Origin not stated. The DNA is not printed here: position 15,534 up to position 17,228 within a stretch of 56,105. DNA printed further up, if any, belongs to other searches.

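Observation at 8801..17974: Two tandem paralogous YcaO RiPP loci with complementary enzyme sets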

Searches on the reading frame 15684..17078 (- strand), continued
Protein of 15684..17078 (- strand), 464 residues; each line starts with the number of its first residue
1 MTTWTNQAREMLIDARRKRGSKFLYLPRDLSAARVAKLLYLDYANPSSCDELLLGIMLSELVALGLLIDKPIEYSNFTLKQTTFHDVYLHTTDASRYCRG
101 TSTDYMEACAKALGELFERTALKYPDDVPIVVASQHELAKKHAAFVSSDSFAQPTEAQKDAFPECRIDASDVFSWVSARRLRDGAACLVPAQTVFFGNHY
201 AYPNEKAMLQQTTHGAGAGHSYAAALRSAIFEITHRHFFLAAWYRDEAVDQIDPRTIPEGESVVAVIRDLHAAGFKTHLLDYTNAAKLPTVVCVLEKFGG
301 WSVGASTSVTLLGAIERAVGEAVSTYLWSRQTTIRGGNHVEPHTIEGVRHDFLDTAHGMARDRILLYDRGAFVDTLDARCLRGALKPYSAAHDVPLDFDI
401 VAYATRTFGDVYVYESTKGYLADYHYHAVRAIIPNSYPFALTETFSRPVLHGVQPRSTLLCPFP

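Call 73: fold_search(model_id=the predicted structure, library=pdb)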
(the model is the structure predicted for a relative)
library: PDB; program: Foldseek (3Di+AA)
matches with E <= 10: 383; with E <= 0.001: 41
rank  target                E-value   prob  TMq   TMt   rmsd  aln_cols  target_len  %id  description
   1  4v1v_A                1.7e-16  1.00  0.54  0.35   7.7       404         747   17  Heterocyclase in complex with substrate and Cofactor (released 2015-01-14)
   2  4v1v_B                5.0e-16  1.00  0.60  0.39   6.2       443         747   16  Heterocyclase in complex with substrate and Cofactor (released 2015-01-14)
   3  7u58_A                6.2e-16  1.00  0.58  0.43   7.0       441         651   16  YcaO-mediated ATP-dependent peptidase activity in ribosomal peptide biosynthesis (released 2022-11-02)
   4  4v1t_A                8.1e-16  1.00  0.58  0.37   6.9       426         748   17  Heterocyclase in complex with substrate and Cofactor (released 2015-01-14)
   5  4v1u_A                1.2e-15  1.00  0.56  0.37   6.9       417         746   16  Heterocyclase in complex with substrate and Cofactor (released 2015-01-14)
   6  7u58_B                1.4e-15  1.00  0.62  0.46   5.5       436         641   16  YcaO-mediated ATP-dependent peptidase activity in ribosomal peptide biosynthesis (released 2022-11-02)
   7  6pe3                  2.3e-15  1.00  0.54  0.65   5.5       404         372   16  Structure of YcaO enzyme from Methanocaldococcus jannaschii in complex with ATP (released 2020-01-08)
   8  4v1t_B                2.9e-15  1.00  0.56  0.36   7.0       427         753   16  Heterocyclase in complex with substrate and Cofactor (released 2015-01-14)
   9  4v1u_B                4.7e-15  1.00  0.58  0.38   7.1       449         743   15  Heterocyclase in complex with substrate and Cofactor (released 2015-01-14)
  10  6peu_A                5.8e-15  1.00  0.53  0.63   7.4       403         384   16  Structure of YcaO enzyme from Methanocaldococcus jannaschii in complex with peptide (released 2019-11-06)
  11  6peu_B                9.0e-15  1.00  0.55  0.65   5.5       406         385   16  Structure of YcaO enzyme from Methanocaldococcus jannaschii in complex with peptide (released 2019-11-06)
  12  6peu_C                1.0e-14  1.00  0.55  0.65   5.3       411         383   16  Structure of YcaO enzyme from Methanocaldococcus jannaschii in complex with peptide (released 2019-11-06)
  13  6peu_D                2.5e-14  1.00  0.55  0.66   5.6       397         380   17  Structure of YcaO enzyme from Methanocaldococcus jannaschii in complex with peptide (released 2019-11-06)
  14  6ci7_A                3.3e-14  1.00  0.49  0.61   8.8       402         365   16  The structure of YcaO from Methanopyrus kandleri bound with AMPPCP and Mg2+ (released 2018-03-21)
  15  6ci7_F                5.1e-14  1.00  0.52  0.65   8.0       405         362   16  The structure of YcaO from Methanopyrus kandleri bound with AMPPCP and Mg2+ (released 2018-03-21)
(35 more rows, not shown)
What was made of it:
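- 15684..17078 (-): YcaO-B: 464-aa YcaO of a small CPR clade with a divergent second ATP/Mg motif. Foldseek matches LynD, MusD, MjYcaO, McbD and EcYcaO at E 1e-16 to 1e-11 (call 73).
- Closest known: Microcin B17 system. Same: McbD is a structural match of YcaO-B, Foldseek E 1.3e-13, TMt 0.71 (call 73).
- Closest known: YcaO-TfuA thioamidation systems. Same: MJ1094 and M. kandleri YcaO are structural matches (call 73).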

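Call 75: find_encoding_contigs(protein=P0019, flank=8000, max_places=2)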
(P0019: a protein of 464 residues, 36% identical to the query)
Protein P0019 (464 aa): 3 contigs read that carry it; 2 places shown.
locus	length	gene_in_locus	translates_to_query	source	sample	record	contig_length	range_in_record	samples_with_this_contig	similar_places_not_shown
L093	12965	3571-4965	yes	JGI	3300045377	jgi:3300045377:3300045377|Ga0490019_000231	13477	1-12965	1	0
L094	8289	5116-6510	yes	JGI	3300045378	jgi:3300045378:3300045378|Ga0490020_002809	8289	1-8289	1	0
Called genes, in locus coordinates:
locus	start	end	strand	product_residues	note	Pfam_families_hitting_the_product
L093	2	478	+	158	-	?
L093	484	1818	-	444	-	-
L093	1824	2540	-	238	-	PF13431:TPR_17 (faint)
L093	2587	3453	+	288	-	-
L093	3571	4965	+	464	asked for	PF02624:YcaO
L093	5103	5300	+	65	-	-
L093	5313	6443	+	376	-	-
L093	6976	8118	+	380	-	PF01637:ATPase_2 (faint), PF13173:AAA_14, PF13401:AAA_22 (faint), PF13635:DUF4143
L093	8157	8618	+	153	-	PF00581:Rhodanese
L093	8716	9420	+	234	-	PF13098:Thioredoxin_2 (faint), PF13462:Thioredoxin_4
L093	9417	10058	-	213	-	PF00581:Rhodanese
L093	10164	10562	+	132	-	PF00072:Response_reg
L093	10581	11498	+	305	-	PF00892:EamA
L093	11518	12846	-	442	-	PF01071:GARS_A (weak), PF02843:GARS_C (weak)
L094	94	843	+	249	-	-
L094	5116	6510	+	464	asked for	PF02624:YcaO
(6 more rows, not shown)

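Call 76: find_encoding_contigs(protein=P0014, flank=8000, max_places=2)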
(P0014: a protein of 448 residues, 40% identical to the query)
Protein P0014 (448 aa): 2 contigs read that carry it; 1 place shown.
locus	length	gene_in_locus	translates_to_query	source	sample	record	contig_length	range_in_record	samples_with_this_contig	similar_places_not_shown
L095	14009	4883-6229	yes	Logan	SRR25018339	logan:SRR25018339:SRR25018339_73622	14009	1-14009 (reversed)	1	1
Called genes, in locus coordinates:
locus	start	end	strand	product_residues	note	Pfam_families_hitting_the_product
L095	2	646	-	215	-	?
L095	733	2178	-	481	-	-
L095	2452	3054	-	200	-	-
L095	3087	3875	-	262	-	-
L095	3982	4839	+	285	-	-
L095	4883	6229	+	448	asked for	PF02624:YcaO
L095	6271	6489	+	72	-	-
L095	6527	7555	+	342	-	-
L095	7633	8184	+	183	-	PF00581:Rhodanese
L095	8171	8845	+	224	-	PF13462:Thioredoxin_4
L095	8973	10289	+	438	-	PF21760:SecD_1st, PF22599:SecDF_P1_head, PF02355:SecD_SecF_C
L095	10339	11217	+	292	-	PF07549:Sec_GG (weak), PF02355:SecD_SecF_C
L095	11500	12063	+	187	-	PF02600:DsbB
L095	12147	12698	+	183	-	PF00293:NUDIX (weak)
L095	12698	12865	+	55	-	-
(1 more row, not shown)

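Call 77: find_encoding_contigs(protein=P0015, flank=8000, max_places=2)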
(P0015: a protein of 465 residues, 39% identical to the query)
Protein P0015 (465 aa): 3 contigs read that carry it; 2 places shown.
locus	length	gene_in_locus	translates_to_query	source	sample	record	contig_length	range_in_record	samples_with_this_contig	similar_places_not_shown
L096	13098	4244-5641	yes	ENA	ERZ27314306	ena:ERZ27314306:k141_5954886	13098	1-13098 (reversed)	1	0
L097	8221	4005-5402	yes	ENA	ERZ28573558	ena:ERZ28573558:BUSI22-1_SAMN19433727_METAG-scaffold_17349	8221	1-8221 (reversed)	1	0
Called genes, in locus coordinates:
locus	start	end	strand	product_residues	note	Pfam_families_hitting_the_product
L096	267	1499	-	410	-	PF04134:DCC1-like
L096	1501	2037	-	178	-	-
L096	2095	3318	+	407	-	-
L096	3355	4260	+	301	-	-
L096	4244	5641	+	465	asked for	PF02624:YcaO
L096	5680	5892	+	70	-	-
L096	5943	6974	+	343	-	-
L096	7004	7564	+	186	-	PF00581:Rhodanese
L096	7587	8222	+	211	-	PF13462:Thioredoxin_4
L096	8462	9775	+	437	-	PF21760:SecD_1st, PF22599:SecDF_P1_head, PF02355:SecD_SecF_C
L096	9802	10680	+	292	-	PF07549:Sec_GG (weak), PF02355:SecD_SecF_C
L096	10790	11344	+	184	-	PF02600:DsbB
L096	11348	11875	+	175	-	PF00293:NUDIX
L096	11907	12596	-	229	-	PF00696:AA_kinase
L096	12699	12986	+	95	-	-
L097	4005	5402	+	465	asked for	PF02624:YcaO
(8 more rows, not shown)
